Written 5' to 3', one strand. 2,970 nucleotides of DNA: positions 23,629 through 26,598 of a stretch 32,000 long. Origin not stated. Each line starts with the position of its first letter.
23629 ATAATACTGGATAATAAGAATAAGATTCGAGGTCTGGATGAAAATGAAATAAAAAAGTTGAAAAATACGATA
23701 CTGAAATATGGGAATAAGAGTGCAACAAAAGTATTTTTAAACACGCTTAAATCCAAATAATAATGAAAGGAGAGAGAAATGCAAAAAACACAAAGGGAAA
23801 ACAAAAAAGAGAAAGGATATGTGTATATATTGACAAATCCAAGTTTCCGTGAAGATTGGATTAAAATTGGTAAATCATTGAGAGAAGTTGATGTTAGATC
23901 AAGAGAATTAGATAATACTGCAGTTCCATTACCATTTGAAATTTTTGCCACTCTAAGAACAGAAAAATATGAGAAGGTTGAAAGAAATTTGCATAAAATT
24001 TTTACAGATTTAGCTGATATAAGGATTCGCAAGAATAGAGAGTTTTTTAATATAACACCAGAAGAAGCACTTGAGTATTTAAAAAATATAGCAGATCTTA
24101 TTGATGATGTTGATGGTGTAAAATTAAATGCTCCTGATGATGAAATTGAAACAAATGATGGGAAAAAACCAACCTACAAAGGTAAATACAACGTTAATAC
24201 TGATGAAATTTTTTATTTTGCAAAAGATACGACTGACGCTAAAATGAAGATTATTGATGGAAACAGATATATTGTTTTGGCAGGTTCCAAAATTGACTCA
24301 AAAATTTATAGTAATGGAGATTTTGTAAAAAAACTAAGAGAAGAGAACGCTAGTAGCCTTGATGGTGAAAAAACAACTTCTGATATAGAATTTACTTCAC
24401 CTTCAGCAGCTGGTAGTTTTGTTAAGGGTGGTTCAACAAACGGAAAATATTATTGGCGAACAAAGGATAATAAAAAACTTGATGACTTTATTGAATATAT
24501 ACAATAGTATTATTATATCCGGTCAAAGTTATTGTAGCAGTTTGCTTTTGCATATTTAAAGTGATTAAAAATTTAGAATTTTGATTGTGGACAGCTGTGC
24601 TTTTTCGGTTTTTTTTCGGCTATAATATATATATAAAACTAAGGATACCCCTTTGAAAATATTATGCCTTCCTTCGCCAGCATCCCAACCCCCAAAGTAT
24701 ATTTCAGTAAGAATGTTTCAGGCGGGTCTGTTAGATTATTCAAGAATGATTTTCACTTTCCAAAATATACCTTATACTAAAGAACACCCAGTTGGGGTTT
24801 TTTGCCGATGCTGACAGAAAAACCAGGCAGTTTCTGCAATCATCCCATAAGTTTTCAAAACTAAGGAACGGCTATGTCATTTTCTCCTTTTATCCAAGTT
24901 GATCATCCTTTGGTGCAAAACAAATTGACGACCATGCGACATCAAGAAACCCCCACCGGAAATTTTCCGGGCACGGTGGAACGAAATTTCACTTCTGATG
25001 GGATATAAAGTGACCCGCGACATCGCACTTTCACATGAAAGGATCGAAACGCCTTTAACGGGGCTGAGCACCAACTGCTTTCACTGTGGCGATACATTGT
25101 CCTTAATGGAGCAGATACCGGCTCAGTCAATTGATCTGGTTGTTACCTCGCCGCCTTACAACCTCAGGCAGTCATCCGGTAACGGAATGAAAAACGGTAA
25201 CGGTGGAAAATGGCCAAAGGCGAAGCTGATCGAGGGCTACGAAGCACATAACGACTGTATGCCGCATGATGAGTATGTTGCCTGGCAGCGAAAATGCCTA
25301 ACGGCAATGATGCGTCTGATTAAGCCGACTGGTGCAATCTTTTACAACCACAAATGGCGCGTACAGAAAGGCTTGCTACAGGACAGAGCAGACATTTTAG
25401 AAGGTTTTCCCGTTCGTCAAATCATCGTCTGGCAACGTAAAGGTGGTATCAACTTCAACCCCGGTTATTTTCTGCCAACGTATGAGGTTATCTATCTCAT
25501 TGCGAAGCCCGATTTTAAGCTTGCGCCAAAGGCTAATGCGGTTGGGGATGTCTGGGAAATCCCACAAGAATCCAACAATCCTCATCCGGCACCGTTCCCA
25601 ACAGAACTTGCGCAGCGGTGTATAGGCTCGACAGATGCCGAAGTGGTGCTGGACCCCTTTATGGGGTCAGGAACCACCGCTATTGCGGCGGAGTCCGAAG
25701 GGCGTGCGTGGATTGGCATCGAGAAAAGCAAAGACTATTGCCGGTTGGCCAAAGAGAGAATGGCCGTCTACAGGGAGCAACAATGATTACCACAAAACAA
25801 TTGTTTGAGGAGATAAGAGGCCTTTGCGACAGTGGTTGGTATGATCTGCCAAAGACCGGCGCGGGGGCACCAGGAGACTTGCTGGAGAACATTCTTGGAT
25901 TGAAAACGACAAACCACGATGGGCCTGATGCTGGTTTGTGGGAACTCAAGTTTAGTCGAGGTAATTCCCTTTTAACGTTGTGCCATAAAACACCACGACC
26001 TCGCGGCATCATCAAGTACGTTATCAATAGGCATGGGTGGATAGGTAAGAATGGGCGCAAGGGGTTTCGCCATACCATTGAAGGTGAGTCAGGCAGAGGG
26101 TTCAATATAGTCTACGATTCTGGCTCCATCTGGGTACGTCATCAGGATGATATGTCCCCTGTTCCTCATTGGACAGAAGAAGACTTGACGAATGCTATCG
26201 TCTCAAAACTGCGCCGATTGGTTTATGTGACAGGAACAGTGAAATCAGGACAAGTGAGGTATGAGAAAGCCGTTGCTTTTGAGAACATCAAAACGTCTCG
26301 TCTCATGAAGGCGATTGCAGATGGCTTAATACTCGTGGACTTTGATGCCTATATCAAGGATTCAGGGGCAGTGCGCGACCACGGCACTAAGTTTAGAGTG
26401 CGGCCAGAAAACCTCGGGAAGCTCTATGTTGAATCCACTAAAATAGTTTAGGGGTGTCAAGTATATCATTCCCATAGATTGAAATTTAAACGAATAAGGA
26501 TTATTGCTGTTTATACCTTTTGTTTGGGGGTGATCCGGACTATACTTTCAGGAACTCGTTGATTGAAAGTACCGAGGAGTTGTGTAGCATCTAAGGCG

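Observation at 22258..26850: Three same-orientation copies (plus two half-copies) of a 29-nt sequence partition the island into cassette-like segments, each junction next to a gene fragment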

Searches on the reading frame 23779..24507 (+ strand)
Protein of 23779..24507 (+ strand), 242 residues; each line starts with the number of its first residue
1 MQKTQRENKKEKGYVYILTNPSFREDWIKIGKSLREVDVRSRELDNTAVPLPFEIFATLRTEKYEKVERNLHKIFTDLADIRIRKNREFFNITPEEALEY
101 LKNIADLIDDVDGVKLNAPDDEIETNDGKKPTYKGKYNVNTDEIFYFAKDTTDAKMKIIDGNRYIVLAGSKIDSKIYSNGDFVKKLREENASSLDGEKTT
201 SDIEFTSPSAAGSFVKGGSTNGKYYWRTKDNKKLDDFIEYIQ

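Call 14: search_protein_families(library=pfam, proteins=[window:23779-24504:+], max_evalue=0.01)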
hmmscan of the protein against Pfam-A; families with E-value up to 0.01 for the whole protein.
window:23779-24504:+ (242 aa): 4 families
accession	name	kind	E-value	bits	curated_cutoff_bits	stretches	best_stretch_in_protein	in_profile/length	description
PF10544.15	T5orf172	-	5.8e-14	52.9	20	1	13-104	1-100/101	T5orf172 domain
PF14267.11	DUF4357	-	2.9e-12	46.8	38.4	1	198-234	18-54/54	Domain of unknown function (DUF4357)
PF13455.12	MUG113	-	7.5e-11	42.9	22.3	1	29-103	2-72/73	Meiotically up-regulated gene 113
PF05726.19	Pirin_C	-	0.00031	21.5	27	1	136-189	36-89/103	Pirin C-terminal cupin domain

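Call 41: find_encoding_contigs(protein=window:23779-24507:+, flank=6000, max_places=10)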
Protein window:23779-24507:+ (242 aa): 3 contigs read that carry it; 2 places shown.
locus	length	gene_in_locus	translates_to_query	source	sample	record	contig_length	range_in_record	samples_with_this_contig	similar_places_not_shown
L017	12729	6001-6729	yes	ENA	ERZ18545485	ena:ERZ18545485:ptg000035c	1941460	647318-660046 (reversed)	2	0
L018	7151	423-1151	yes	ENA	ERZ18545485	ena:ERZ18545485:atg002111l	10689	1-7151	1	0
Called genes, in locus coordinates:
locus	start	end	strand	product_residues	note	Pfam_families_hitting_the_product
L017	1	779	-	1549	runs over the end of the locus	PF00873:ACR_tran, PF03176:MMPL, PF02321:OEP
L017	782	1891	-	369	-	PF25919:BSH_CusB (faint), PF25917:BSH_RND (weak), PF25973:BSH_CzcB, PF25984:BSH_YknX (faint)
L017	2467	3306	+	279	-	PF00246:Peptidase_M14 (weak)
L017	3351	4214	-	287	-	PF00535:Glycos_transf_2, PF10111:Glyco_tranf_2_2, PF13641:Glyco_tranf_2_3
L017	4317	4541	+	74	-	PF00535:Glycos_transf_2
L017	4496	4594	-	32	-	-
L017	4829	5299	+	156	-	-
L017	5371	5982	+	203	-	-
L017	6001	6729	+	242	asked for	PF10544:T5orf172, PF13455:MUG113, PF14267:DUF4357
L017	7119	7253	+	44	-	-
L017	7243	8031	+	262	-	PF01555:N6_N4_Mtase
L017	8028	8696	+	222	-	PF15515:MvaI_BcnI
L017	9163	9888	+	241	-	PF01925:TauE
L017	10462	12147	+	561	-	PF07885:Ion_trans_2, PF02254:TrkA_N, PF02080:TrkA_C, PF02254:TrkA_N, PF02080:TrkA_C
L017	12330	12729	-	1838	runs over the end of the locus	PF17963:Big_9 (weak), PF17803:Cadherin_4, PF17963:Big_9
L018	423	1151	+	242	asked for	PF10544:T5orf172, PF13455:MUG113, PF14267:DUF4357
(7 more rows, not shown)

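Call 51: search_protein_families(library=padloc, proteins=[window:23779-24504:+], max_evalue=0.01)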
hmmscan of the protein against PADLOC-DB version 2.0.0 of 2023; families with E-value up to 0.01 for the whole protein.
window:23779-24504:+ (242 aa): 11 families
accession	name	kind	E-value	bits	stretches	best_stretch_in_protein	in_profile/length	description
PDLC05042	PDC-S57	-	1.7e-49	166.7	1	9-111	4-106/245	-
PDLC05041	PDC-S57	-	8.6e-40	134.6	1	10-149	3-145/212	-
PDLC05043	PDC-S57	-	1.5e-25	88.1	1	11-147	3-144/221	-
PDLC04925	PDC-S14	-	1.3e-18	65.1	1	128-237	188-294/301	-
PDLC04923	PDC-S14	-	3.5e-14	50.6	1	133-237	199-309/320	-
PDLC03977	PD-Lambda-1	-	9.6e-14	49.1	1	9-127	352-470/496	-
PDLC05040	PDC-S57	-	8e-13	46.8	1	12-238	3-225/229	-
PDLC03976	PD-Lambda-1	-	1.3e-12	45.4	1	5-106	349-452/491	-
PDLC04924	PDC-S14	-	6.1e-07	27.4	1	139-232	167-275/280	-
PDLC04922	PDC-S14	-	1.7e-05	22.3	1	144-239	196-299/305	-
PDLC04921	PDC-S14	-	0.0032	14.8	1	194-232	220-259/280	-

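Call 67: search_dna_similar(query=window:23779-24504:+, collection=plasmids, mode=protein, max_rows=15)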
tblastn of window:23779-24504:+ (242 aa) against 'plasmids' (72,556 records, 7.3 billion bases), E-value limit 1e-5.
Records with a match: 44; places in all: 47; records where one place covers at least 80% of the query: 0.
Best place of each record, by identity: 60-80% 1; <60% 43.
By first word of the organism name: Pantoea 10; Rhizobium 6; Klebsiella 4; Variovorax 4; Clostridium 4; Rhodococcus 4; Phocaeicola 2; Methylocystis 2; Prevotella 1; Bacteroides 1; and 6 more.
By predicted mobility (MOB-suite, as given by PLSDB): non-mobilizable 33; conjugative 9; mobilizable 2.
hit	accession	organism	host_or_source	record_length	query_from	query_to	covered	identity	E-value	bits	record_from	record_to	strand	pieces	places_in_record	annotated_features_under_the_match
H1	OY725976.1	Phocaeicola massiliensis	-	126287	10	196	77%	45.7%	3e-40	154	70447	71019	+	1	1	none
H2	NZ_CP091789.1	Prevotella sp. E2-28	Ovis aries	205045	10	112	43%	67.0%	1e-38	149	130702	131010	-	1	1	GIY-YIG nuclease family protein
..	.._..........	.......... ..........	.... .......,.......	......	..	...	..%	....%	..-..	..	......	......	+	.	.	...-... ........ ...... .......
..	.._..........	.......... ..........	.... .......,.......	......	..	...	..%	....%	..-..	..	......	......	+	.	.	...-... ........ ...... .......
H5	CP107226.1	Klebsiella pneumoniae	Homo sapiens,sputum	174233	13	105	38%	43.0%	6e-13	75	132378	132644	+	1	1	GIY-YIG nuclease family protein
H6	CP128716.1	Klebsiella pneumoniae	Homo sapiens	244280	13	105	38%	43.0%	6e-13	75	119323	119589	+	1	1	GIY-YIG nuclease family protein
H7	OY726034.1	Phocaeicola massiliensis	-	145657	6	102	40%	41.0%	3e-9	64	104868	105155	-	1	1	none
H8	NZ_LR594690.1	Variovorax sp. WDL1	linuron-contaminated soil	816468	13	106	39%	41.1%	1e-10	69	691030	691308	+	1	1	GIY-YIG nuclease family protein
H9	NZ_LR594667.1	Variovorax sp. SRS16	linuron-contaminated soil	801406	13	106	39%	41.1%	1e-10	68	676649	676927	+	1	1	GIY-YIG nuclease family protein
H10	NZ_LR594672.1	Variovorax sp. PBL-E5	linuron-contaminated soil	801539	13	106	39%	41.1%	1e-10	68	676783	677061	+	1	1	GIY-YIG nuclease family protein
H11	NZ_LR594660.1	Variovorax sp. PBL-H6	linuron-contaminated soil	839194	13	106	39%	41.1%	1e-10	68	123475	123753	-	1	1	GIY-YIG nuclease family protein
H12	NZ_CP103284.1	Bacteroides thetaiotaomicron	Homo sapiens,cell culture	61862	6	102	40%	39.0%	2e-6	56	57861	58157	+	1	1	DUF4041 domain-containing protein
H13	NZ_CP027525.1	Pseudoalteromonas carrageenovora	red alga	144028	12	114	43%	36.1%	9e-6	54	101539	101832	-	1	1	DUF4041 domain-containing protein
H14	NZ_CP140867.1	Rhizobium leguminosarum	Trifolium pratense,whole organism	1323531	6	105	41%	36.6%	4e-9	64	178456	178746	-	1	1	record has no annotation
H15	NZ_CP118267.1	Pantoea sp. Lij88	cell culture,soil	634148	12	115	43%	34.6%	1e-6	56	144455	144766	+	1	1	DUF4041 domain-containing protein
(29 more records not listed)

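Call 68: get_annotated_region(hit=H2, flank=7000)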
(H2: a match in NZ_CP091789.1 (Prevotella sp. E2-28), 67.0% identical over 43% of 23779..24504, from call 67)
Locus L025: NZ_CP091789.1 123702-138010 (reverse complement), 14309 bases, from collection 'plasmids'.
description: Prevotella sp. E2-28 plasmid pE2-28, complete sequence
organism: Prevotella sp. E2-28 (NCBI taxid 2913620)
taxonomy: Bacteria; Bacteroidota; Bacteroidia; Bacteroidales; Prevotellaceae; Prevotella; Prevotella sp. E2-28
host: -; source: Ovis aries; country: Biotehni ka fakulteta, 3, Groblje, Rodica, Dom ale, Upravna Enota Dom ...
typing (MOB-suite, as given by PLSDB): non-mobilizable
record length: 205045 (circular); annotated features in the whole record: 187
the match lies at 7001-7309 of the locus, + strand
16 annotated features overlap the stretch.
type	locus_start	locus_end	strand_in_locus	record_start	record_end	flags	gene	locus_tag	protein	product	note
CDS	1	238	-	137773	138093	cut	-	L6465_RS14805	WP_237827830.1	hypothetical protein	-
CDS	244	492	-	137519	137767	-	-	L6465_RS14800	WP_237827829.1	hypothetical protein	-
CDS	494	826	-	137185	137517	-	-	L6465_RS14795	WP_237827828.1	hypothetical protein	-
CDS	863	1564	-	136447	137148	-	radC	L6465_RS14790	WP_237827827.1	DNA repair protein RadC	GO:0006281 - DNA repair [Evidence IEA]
CDS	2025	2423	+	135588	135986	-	-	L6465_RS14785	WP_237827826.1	hypothetical protein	-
CDS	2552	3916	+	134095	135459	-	-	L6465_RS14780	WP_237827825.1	AAA family ATPase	-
CDS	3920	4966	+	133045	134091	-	-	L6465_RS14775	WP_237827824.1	hypothetical protein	-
CDS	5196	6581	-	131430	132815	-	-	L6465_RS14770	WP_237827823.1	exodeoxyribonuclease VII large subunit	-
CDS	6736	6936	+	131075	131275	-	-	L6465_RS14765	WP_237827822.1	helix-turn-helix transcriptional regulator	-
CDS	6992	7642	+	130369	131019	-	-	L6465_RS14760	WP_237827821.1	GIY-YIG nuclease family protein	-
CDS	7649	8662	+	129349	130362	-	-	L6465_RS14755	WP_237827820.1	WYL domain-containing protein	-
CDS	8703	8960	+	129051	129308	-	-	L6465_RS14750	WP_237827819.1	hypothetical protein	-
CDS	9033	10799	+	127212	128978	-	-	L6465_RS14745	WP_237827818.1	AAA family ATPase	-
CDS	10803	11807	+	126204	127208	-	-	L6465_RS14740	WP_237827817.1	hypothetical protein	-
CDS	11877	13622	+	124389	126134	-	-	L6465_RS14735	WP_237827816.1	class I SAM-dependent DNA methyltransferase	-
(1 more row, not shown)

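Call 69: get_annotated_region(hit=H3, flank=7000)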
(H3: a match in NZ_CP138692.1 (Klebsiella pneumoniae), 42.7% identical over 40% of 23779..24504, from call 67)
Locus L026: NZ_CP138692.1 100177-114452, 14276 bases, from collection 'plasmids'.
description: Klebsiella pneumoniae strain 6072 plasmid unnamed1, complete sequence
organism: Klebsiella pneumoniae (NCBI taxid 573)
taxonomy: Bacteria; Pseudomonadota; Gammaproteobacteria; Enterobacterales; Enterobacteriaceae; Klebsiella; Klebsiella pneumoniae
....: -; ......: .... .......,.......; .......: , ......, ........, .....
typing (MOB-suite, as given by PLSDB): conjugative; replicon IncFIB,IncHI1B; relaxase MOBH; mating-pair formation MPF_F
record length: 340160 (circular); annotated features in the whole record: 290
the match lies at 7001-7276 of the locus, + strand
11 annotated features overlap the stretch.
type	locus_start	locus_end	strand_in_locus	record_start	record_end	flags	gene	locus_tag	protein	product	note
CDS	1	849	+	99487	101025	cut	-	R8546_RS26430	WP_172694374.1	IS66 family transposase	-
CDS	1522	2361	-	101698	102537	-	-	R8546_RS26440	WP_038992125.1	SDR family NAD(P)-dependent oxidoreductase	-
CDS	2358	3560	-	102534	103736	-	-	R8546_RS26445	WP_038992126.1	MFS transporter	GO:0055085 - transmembrane transport [Evidence IEA]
CDS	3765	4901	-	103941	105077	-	-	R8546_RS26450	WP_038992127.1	metallophosphoesterase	-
CDS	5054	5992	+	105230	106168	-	-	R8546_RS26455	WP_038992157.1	LysR family transcriptional regulator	-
CDS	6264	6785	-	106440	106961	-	-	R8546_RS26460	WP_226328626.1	hypothetical protein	-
CDS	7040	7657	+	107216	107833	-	-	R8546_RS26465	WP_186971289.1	GIY-YIG nuclease family protein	-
CDS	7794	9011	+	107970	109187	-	-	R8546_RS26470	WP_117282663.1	hypothetical protein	-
CDS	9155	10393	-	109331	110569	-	-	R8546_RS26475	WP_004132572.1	IS110 family transposase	-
CDS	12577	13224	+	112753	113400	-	-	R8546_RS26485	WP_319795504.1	HAD family hydrolase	GO:0016311 - dephosphorylation [Evidence IEA]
CDS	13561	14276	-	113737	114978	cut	-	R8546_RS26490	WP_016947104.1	VWA domain-containing protein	-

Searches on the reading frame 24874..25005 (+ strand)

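Call 14: search_protein_families(library=pfam, proteins=[window:24874-25005:+], max_evalue=0.01)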
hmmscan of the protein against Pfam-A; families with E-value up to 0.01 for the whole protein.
window:24874-25005:+ (44 aa): 1 family
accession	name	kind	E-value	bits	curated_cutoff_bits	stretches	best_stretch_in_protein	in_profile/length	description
PF14681.12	UPRTase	-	0.0089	16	27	1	9-37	2-30/206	Uracil phosphoribosyltransferase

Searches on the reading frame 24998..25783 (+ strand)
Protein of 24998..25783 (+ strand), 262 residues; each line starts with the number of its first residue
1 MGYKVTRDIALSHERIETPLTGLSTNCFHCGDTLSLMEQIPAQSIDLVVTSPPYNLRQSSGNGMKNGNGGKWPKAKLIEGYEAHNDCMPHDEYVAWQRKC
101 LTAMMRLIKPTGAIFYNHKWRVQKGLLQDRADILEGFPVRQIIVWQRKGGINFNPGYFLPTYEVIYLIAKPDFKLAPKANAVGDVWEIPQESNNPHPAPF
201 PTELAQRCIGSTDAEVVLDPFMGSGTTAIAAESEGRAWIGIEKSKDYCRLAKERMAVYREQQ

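Call 14: search_protein_families(library=pfam, proteins=[window:24998-25783:+], max_evalue=0.01)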
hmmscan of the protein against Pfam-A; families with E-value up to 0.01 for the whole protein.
window:24998-25783:+ (262 aa): 4 families
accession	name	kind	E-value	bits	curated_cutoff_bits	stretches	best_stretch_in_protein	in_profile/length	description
PF01555.25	N6_N4_Mtase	-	1.9e-40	139.6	26.7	1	45-253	1-221/221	DNA methylase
PF01170.24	UPF0020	-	0.00042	20.5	22.3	0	208-239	23-54/197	RMKL-like, methyltransferase domain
PF09445.16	Methyltransf_15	-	0.0018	18.3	22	0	215-258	2-45/165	RNA cap guanine-N2 methyltransferase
PF13847.12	Methyltransf_31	-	0.0065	16.6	27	0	24-120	54-113/145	Methyltransferase domain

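Call 51: search_protein_families(library=padloc, proteins=[window:24998-25783:+], max_evalue=0.01)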
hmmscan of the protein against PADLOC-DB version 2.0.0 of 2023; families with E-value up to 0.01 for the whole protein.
window:24998-25783:+ (262 aa): 65 families (the best 25 are shown)
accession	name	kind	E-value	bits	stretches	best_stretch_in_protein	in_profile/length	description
PDLC03305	MTase_II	-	4.6e-116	387.1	1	26-255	13-242/513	Type II methyltransferase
PDLC03371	MTase_II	-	1.6e-38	130.7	1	25-259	10-256/260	Type II methyltransferase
PDLC03353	MTase_II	-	8.4e-36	121.8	1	26-260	10-255/260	Type II methyltransferase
PDLC03299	MTase_II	-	5.8e-31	106.1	3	181-259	176-261/296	Type II methyltransferase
PDLC03387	MTase_II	-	1.1e-29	101.5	2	180-256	197-276/289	Type II methyltransferase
PDLC03350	MTase_II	-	7.4e-27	92.6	2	184-258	220-298/312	Type II methyltransferase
PDLC03216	MTase_II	-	1.8e-23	81.1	2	193-259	191-259/364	Type II methyltransferase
PDLC03228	MTase_II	-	3.2e-23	80.8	2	93-257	47-207/227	Type II methyltransferase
PDLC03738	oMTase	-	5.6e-22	76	2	193-257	201-267/376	orphan methyltransferase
PDLC03320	MTase_II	-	1.6e-21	74.8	2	194-258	211-277/289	Type II methyltransferase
PDLC03230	MTase_II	-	2.8e-21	74.2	3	182-252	202-279/360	Type II methyltransferase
PDLC03260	MTase_II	-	3.2e-21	73.6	2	183-257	232-309/349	Type II methyltransferase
PDLC03295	MTase_II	-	4.7e-21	73.5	2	190-255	198-266/292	Type II methyltransferase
PDLC03265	MTase_II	-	3.8e-18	64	2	182-247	251-320/333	Type II methyltransferase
PDLC03238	MTase_II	-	2.4e-17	61.1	2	174-255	277-363/428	Type II methyltransferase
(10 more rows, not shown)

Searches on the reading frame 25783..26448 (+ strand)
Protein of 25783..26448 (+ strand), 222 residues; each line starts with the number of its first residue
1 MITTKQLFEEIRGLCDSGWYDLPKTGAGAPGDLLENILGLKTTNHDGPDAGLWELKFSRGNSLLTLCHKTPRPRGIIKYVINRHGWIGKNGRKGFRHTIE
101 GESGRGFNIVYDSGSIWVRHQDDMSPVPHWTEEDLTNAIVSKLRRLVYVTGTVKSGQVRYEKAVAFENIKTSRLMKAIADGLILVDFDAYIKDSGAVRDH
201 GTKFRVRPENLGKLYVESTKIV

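Call 14: search_protein_families(library=pfam, proteins=[window:25783-26448:+], max_evalue=0.01)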
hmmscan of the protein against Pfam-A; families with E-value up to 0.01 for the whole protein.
window:25783-26448:+ (222 aa): 1 family
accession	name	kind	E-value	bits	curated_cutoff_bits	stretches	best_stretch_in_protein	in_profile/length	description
PF15515.12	MvaI_BcnI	-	2.5e-28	100.1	25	1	10-215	3-227/227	MvaI/BcnI restriction endonuclease family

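Call 51: search_protein_families(library=padloc, proteins=[window:25783-26448:+], max_evalue=0.01)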
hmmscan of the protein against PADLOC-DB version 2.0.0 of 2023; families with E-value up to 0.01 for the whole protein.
window:25783-26448:+ (222 aa): 5 families
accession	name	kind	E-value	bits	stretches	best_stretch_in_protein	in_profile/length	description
PDLC03524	REase_II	-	2.1e-14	52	2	124-221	161-257/260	Type II restriction enzyme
PDLC03305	MTase_II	-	2.7e-13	48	2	124-221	414-510/513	Type II methyltransferase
PDLC03521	REase_II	-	2.9e-11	41.5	1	7-212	8-237/246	Type II restriction enzyme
PDLC03424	REase_II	-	4.8e-06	24.5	1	21-217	27-233/238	Type II restriction enzyme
PDLC03584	REase_II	-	5e-06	23.8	1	128-214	304-395/405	Type II restriction enzyme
